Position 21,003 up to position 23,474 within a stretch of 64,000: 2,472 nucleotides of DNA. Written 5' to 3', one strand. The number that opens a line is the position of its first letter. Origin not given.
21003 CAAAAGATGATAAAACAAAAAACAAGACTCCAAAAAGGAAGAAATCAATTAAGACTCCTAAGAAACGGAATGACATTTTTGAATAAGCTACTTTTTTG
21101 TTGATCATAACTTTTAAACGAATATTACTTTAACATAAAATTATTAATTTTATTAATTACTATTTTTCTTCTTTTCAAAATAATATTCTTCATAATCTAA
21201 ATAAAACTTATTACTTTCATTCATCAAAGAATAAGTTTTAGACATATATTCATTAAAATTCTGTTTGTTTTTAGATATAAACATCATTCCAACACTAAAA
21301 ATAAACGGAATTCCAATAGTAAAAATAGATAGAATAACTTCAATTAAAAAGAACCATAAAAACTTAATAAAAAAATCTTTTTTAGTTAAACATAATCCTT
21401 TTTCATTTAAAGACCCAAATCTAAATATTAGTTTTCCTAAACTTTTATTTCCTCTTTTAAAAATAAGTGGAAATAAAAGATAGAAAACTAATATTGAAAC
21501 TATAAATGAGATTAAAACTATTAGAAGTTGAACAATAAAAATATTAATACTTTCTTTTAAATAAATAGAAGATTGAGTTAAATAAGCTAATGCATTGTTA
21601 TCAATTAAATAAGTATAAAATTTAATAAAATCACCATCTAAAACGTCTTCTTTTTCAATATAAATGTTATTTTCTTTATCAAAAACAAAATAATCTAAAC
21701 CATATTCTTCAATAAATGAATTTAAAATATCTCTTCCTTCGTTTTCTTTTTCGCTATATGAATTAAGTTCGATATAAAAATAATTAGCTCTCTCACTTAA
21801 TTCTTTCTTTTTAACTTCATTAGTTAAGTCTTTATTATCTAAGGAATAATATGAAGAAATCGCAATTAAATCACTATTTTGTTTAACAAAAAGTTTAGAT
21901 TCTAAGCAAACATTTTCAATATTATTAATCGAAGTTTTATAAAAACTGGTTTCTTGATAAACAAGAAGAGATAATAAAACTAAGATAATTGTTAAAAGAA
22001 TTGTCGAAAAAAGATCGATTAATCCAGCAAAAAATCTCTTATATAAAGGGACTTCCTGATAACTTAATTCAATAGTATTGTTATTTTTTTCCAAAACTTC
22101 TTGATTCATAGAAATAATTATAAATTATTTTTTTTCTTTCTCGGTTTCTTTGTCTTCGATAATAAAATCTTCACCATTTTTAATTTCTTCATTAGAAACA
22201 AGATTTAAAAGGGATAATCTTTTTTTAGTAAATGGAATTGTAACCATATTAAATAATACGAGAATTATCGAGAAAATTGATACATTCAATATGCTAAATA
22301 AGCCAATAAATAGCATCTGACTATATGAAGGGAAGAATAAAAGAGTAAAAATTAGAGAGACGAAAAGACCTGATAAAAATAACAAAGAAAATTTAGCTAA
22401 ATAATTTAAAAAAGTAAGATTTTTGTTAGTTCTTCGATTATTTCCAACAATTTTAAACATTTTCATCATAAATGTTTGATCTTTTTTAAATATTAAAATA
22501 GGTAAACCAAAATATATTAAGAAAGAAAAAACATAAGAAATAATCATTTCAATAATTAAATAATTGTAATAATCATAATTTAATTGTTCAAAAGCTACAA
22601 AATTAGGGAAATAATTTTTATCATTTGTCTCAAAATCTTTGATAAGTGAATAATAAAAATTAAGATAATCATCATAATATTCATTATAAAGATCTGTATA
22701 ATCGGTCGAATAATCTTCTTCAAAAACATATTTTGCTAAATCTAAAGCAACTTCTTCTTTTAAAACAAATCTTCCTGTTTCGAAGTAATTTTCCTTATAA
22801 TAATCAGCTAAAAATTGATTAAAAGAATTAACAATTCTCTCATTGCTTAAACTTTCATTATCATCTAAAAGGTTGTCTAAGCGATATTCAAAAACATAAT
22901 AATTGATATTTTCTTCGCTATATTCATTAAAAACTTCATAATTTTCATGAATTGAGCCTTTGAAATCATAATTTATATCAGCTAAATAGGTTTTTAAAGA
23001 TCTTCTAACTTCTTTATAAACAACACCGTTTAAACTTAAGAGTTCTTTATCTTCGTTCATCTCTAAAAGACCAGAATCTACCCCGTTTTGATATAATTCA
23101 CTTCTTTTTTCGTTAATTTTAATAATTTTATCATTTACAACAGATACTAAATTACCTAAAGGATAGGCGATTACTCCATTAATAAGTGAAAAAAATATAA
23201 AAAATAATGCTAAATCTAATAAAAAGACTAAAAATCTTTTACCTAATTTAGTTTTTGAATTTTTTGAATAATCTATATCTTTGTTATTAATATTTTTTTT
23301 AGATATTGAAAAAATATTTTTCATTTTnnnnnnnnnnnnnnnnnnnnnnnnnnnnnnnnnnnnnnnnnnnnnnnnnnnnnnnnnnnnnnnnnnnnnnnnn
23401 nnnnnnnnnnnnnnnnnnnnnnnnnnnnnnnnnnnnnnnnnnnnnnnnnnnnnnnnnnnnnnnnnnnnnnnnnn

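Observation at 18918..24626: Candidate undescribed defence-like system: SIR2_2-domain protein in an operon with four tandem diverged RDD-family membrane paralogs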

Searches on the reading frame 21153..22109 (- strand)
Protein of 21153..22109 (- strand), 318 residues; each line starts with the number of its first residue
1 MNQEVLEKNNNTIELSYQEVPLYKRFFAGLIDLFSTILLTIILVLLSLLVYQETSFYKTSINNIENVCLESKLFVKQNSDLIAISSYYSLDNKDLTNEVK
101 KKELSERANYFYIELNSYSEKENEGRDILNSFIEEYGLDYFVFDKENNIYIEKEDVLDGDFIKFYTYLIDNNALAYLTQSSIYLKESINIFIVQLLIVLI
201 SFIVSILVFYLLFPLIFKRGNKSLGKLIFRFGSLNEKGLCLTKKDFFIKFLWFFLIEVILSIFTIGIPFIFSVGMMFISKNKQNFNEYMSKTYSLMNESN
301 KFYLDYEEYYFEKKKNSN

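Call 3: search_protein_families(library=pfam, proteins=[window:21153-22109:-], max_evalue=1)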
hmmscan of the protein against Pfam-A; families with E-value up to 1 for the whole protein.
window:21153-22109:- (318 aa): 2 families
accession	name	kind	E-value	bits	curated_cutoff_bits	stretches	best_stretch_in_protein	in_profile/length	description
PF06271.18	RDD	-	1.3e-08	35.6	24.1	2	181-284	34-130/137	RDD family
PF02378.23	PTS_EIIC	-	0.0012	18.4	30.7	1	181-283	141-229/319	Phosphotransferase system, EIIC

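Call 4: search_protein_families(library=padloc, proteins=[window:21153-22109:-], max_evalue=1)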
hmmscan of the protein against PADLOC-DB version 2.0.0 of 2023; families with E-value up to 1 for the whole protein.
window:21153-22109:- (318 aa): 0 families

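Call 5: search_protein_families(library=ncbifam, proteins=[window:21153-22109:-], max_evalue=1)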
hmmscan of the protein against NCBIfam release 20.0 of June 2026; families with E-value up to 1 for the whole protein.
window:21153-22109:- (318 aa): 1 family
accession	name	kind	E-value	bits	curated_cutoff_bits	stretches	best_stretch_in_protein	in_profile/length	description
NF006771.0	PRK09290.1-5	subfamily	0.25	9.8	399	1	116-155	30-68/413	allantoate amidohydrolase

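Call 87: search_protein_families(library=phrogs, proteins=[window:21153-22109:-], max_evalue=0.01)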
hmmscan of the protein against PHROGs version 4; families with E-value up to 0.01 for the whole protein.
window:21153-22109:- (318 aa): 1 family
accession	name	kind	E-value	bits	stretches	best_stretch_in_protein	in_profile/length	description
phrog_4915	-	unknown function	0.00099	19.8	1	242-310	36-103/114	-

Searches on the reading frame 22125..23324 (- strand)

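Call 3: search_protein_families(library=pfam, proteins=[window:22125-23324:-], max_evalue=1)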
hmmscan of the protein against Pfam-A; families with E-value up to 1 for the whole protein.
window:22125-23324:- (399 aa): 1 family
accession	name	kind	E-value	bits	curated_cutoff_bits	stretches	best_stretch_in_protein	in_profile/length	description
PF06271.18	RDD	-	0.0032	18.2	24.1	1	26-54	3-31/137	RDD family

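Call 4: search_protein_families(library=padloc, proteins=[window:22125-23324:-], max_evalue=1)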
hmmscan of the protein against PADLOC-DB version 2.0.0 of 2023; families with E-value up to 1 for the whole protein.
window:22125-23324:- (399 aa): 0 families

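Call 5: search_protein_families(library=ncbifam, proteins=[window:22125-23324:-], max_evalue=1)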
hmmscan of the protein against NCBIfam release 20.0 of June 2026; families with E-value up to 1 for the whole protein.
window:22125-23324:- (399 aa): 0 families

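Call 87: search_protein_families(library=phrogs, proteins=[window:22125-23324:-], max_evalue=0.01)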
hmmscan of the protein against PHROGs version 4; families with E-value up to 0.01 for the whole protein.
window:22125-23324:- (399 aa): 0 families
